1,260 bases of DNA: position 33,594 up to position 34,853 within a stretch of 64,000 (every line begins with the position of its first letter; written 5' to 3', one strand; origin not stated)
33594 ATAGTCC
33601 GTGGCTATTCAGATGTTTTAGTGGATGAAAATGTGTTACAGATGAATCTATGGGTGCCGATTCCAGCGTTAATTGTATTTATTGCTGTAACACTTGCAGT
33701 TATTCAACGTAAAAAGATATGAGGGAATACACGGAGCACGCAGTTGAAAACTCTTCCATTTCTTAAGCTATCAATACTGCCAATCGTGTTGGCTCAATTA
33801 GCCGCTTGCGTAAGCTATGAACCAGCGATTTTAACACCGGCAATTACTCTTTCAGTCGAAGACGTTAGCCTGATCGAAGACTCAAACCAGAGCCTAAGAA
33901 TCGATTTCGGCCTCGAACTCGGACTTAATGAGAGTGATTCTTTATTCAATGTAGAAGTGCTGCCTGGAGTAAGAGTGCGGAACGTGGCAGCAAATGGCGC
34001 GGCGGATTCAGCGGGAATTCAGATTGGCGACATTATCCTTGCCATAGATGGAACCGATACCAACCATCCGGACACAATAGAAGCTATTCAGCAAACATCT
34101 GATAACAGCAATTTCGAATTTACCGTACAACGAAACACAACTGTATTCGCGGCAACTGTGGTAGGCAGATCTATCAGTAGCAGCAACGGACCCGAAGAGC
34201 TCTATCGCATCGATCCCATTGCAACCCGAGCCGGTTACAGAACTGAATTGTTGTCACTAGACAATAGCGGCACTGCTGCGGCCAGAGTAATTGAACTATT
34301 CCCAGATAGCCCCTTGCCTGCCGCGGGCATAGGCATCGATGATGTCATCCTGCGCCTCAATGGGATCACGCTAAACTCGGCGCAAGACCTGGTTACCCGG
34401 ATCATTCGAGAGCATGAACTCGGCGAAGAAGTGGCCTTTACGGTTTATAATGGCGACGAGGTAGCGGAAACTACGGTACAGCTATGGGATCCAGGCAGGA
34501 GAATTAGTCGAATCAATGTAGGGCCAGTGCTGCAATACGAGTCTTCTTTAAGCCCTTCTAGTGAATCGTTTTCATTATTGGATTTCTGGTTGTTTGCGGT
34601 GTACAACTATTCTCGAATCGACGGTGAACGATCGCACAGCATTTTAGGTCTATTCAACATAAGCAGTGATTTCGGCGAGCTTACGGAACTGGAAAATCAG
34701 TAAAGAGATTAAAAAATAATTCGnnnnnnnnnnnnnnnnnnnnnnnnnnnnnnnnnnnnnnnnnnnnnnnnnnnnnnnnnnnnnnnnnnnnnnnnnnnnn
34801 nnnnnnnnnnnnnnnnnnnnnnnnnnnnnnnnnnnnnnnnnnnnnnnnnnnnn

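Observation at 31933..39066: Tightly coupled operon of ABC-2 exporter, double-PDZ lipoprotein and twin FG-GAP propellers that matches no pathway I can name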

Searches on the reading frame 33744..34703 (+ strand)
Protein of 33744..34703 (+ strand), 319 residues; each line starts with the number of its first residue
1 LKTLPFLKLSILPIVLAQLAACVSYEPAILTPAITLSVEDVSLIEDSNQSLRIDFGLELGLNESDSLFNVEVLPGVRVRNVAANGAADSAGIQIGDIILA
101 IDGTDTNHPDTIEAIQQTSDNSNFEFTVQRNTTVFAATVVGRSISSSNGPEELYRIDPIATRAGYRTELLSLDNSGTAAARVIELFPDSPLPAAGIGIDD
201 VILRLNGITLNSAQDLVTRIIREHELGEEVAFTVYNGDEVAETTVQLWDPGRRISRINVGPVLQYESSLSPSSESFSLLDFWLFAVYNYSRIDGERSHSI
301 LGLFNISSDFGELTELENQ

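Call 3: search_protein_families(library=pfam, proteins=[window:33744-34703:+], max_evalue=0.01)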
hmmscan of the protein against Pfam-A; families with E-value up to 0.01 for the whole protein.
window:33744-34703:+ (319 aa): 5 families
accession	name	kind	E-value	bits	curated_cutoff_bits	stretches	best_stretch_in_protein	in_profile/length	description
PF13180.12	PDZ_2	-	1.1e-20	74.2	27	2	179-247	13-80/80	PDZ domain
PF17820.7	PDZ_6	-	1.6e-14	53.8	27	1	78-130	2-54/54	PDZ domain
PF00595.29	PDZ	-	9.6e-13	48.8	23.2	1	54-120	11-71/81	PDZ domain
PF14685.13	PDZ_Tricorn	-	4.4e-05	23.8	25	0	80-132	26-80/88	Tricorn protease PDZ domain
PF04495.20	GRASP55_65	-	6.9e-05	23.6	27.7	1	163-240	28-104/138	GRASP55/65 PDZ-like domain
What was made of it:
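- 33744..34703 (+): Lipoprotein with an HtrA/RseP-like tandem PDZ and no protease domain. A strongly conserved C-terminal tail of about 70 aa does not fold on its own. Core gene 3 of the PDZ-containing cassette type. PDZ_2 1.1e-20 with two stretches, PDZ_6 1.6e-14 (call 3).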

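Call 4: search_protein_families(library=ncbifam, proteins=[window:33744-34703:+], max_evalue=0.01)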
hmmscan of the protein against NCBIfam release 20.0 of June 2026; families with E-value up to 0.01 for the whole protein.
window:33744-34703:+ (319 aa): 22 families
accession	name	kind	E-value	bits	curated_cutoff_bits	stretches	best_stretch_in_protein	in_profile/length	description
TIGR02037.1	degP_htrA_DO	subfamily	5.5e-15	55.2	416.2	2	67-139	252-325/434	Do family serine endopeptidase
NF041521.1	HhoA_HhoB_HtrA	equivalog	2.4e-13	50.1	450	2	63-138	252-328/335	HhoA/HhoB/HtrA family serine endopeptidase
TIGR02038.1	protease_degS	equivalog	1.3e-11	44.3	422.95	2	65-138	269-343/351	outer membrane-stress sensor serine endopeptidase DegS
TIGR02860.1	spore_IV_B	equivalog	2.2e-10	40.1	305.25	2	87-139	126-178/402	SpoIVB peptidase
NF040960.1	MamE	equivalog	2.3e-10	39.7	800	1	72-143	465-538/659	magnetosome formation protease MamE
TIGR00054.1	TIGR00054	equivalog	6.9e-10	38.3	147.55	1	77-143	205-271/421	RIP metalloprotease RseP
NF041199.1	trx7_PDZ_seleno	equivalog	9.2e-10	38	300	2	72-138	201-269/390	Trx7/PDZ domain-containing (seleno)protein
NF008147.1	PRK10898.1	equivalog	5e-09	35.8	408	1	69-134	274-340/352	outer membrane-stress sensor serine endopeptidase DegS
NF047968.1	SerProtHtrA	equivalog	5.5e-09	35.8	470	1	65-133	280-349/357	serine protease HtrA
NF007526.1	PRK10139.1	equivalog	2.4e-07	29.8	756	1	67-131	284-349/456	serine endoprotease DegQ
NF045588.1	Cterm_S41_CtpA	exception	1.5e-05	24.1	625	0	82-130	132-182/401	carboxyl-terminal processing protease CtpA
TIGR01713.1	typeII_sec_gspC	equivalog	1.7e-05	24.6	101.6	1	75-131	192-249/259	type II secretion system protein GspC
NF041515.1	GspC_delta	equivalog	2e-05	24.5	150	1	75-132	243-301/311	type II secretion system protein GspC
NF045590.1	Cterm_S41_CtpC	exception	3.9e-05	22.6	665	1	85-139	140-196/418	carboxyl-terminal processing protease CtpC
NF045589.1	Cterm_S41_CtpB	exception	8.7e-05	21.3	633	0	78-131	134-189/416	carboxyl-terminal processing protease CtpB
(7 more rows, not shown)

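Call 36: find_homologous_proteins(query=window:33744-34703:+, max_evalue=0.001)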
Query window:33744-34703:+ (319 aa): 422 proteins with E <= 0.001 among 5984 candidates; the best 120 are listed.
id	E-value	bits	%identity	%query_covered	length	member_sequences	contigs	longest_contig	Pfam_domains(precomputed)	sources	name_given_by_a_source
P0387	7.1e-201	684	100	100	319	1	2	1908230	PF17820.8,PF00595.30,PF13180.13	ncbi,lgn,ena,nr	ncbi:MAG: PDZ domain-containing protein [Pseudomonadales bacterium]|nr:PDZ domain-containing protein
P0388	1.0e-149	516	75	98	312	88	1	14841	PF17820.8,PF00595.30,PF13180.13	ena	-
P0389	2.0e-149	515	74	98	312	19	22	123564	PF17820.8,PF00595.30,PF13180.13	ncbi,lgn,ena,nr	ncbi:MAG: PDZ domain-containing protein [Pseudomonadota bacterium]|nr:PDZ domain-containing protein 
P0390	4.6e-149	514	76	94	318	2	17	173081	PF04495.21,PF14685.15,PF17820.8,PF00595.30,PF13180.13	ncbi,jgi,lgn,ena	-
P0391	1.7e-148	512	74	98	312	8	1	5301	PF17820.8,PF00595.30,PF13180.13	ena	-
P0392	1.2e-147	509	72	100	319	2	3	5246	PF04495.21,PF17820.8,PF00595.30,PF13180.13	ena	-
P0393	5.2e-147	507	72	98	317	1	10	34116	PF17820.8,PF00595.30,PF13180.13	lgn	-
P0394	7.1e-147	507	74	98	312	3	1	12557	PF17820.8,PF00595.30,PF13180.13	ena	-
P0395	2.6e-142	492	73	94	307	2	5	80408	PF14685.15,PF17820.8,PF00595.30,PF13180.13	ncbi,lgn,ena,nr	ncbi:MAG: PDZ domain-containing protein [Gammaproteobacteria bacterium]|nr:PDZ domain-containing pro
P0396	4.7e-140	484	70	100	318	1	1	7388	PF04495.21,PF17820.8,PF00595.30,PF13180.13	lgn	-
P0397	2.4e-138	479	68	98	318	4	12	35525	PF17820.8,PF00595.30,PF13180.13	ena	-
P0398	2.0e-136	472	69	97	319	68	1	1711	PF17820.8,PF00595.30,PF13180.13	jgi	-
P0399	6.6e-133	461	68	99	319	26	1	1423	PF17820.8,PF00595.30,PF13180.13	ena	-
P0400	5.8e-129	448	67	99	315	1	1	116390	PF17820.8,PF00595.30,PF13180.13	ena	-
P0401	2.9e-119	416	64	92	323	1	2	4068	PF14685.15,PF17820.8,PF00595.30,PF13180.13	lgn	-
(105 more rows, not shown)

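Call 46: search_protein_families(library=padloc, proteins=[window:33744-34703:+], max_evalue=0.001)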
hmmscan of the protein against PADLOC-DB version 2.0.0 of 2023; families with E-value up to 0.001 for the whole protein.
window:33744-34703:+ (319 aa): 0 families

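Call 49: predict_structure(alignment_id=A6)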
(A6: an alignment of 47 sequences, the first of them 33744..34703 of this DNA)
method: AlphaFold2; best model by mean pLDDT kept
length: 319 residues; sequences in the alignment: 47
mean_pLDDT: 76.3   pTM: 0.66
mean pLDDT of the five models: 76.3, 74.3, 73.2, 72.7, 70.6
residues with pLDDT >= 90: 138; 70-90: 80; 50-70: 36; < 50: 65
segments of 3 or more residues with pLDDT < 50: 254-256, 262-284, 286-319
pLDDT, mean of each block of 10 residues (from residue 1): 64 80 55 65 71 90 80 92 93 96 92 86 93 95 76 83 93 86 94 95 94 92 89 93 91 51 46 44 46 40 38 33
secondary structure, 60 per line:
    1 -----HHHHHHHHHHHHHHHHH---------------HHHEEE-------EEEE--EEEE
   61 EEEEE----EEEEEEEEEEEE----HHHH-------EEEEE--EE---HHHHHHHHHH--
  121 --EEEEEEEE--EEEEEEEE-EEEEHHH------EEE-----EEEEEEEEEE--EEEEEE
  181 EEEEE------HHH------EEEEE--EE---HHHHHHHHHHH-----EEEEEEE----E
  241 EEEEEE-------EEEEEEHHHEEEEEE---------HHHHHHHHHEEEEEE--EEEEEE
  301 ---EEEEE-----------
elements in order: H6-22 E41-43 E51-54 E57-65 E70-81 H86-89 E97-101 H109-118 E123-130 E133-140 E142-145 E155-157 E163-172 E175-185 E201-205 H213-223 E229-235 E240-246 E254-259 E263-268 H278-286 E287-292 E295-300 E304-308
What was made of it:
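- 33744..34703 (+): The AF2 model has confident PDZ1 and PDZ2 (about aa 50-250), while 254-319 has pLDDT below 50 (call 49).
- On HtrA/DegP serine proteases: The AF2 model shows only two PDZ domains plus tails (call 49).
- The conserved C-terminal tail of the PDZ protein has pLDDT below 50 (call 49), as expected for a segment that folds on a partner.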

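Call 58: fold_search(model_id=the predicted structure, library=pdb)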
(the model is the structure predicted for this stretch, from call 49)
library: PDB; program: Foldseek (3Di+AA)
matches with E <= 10: 885; with E <= 0.001: 89
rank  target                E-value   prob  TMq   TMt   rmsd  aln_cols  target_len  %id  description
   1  3pv2_C                1.1e-08  1.00  0.27  0.22  16.9       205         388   20  Structure of Legionella fallonii DegQ (wt) (released 2011-06-15)
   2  3pv5_A                1.3e-08  1.00  0.26  0.22  17.2       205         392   20  Structure of Legionella fallonii DegQ (N189G/P190G variant) (released 2011-06-15)
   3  3pv2_A                1.9e-08  1.00  0.27  0.22  17.1       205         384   19  Structure of Legionella fallonii DegQ (wt) (released 2011-06-15)
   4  3pv2_B                2.3e-08  1.00  0.24  0.20  17.0       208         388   21  Structure of Legionella fallonii DegQ (wt) (released 2011-06-15)
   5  3otp_E                2.7e-08  1.00  0.26  0.22  16.3       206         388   17  Crystal structure of the DegP dodecamer with a model substrate (released 2011-01-19)
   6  3otp_D                3.0e-08  1.00  0.26  0.21  15.2       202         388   16  Crystal structure of the DegP dodecamer with a model substrate (released 2011-01-19)
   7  3pv2_D                3.0e-08  1.00  0.26  0.22  17.1       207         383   20  Structure of Legionella fallonii DegQ (wt) (released 2011-06-15)
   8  4a8d_A                4.4e-08  1.00  0.25  0.21  16.2       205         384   16  DegP dodecamer with bound OMP (released 2012-01-11)
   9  9hmf_D                4.4e-08  1.00  0.23  0.21  16.9       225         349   16  Periplasmic scaffold of the Campylobacter jejuni flagellar motor (alpha carbon trace) (released 2024-12-25)
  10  3otp_C                4.6e-08  1.00  0.26  0.22  17.9       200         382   18  Crystal structure of the DegP dodecamer with a model substrate (released 2011-01-19)
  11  3pv5_B                5.1e-08  1.00  0.27  0.22  17.2       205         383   20  Structure of Legionella fallonii DegQ (N189G/P190G variant) (released 2011-06-15)
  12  3mh6                  5.1e-08  1.00  0.26  0.22  14.3       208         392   16  HtrA proteases are activated by a conserved mechanism that can be triggered by distinct molecular cues (released 2010-06-30)
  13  3otp_F                6.6e-08  1.00  0.26  0.22  17.8       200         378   17  Crystal structure of the DegP dodecamer with a model substrate (released 2011-01-19)
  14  3pv3_A                7.0e-08  1.00  0.27  0.22  17.1       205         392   21  Structure of Legionella fallonii DegQ (S193A variant) (released 2011-06-15)
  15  6jjk_F                8.2e-08  1.00  0.25  0.21  18.1       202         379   18  Crystal structure of the DegP dodecamer with a modulator (released 2020-09-02)
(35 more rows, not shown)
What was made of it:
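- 33744..34703 (+): Foldseek best matches are DegQ, DegP and the RseP PDZ tandems (call 58).
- Closest known: HtrA-family. Same: The lipoprotein's two PDZ domains are structurally closest to the DegQ and DegP PDZ1-PDZ2 pairs and to the RseP PDZ tandem (call 58).
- The PDZ tandem is structurally closest to the DegQ, DegP and RseP PDZ pairs (call 58). The added module is a protease-type PDZ tandem (call 58).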
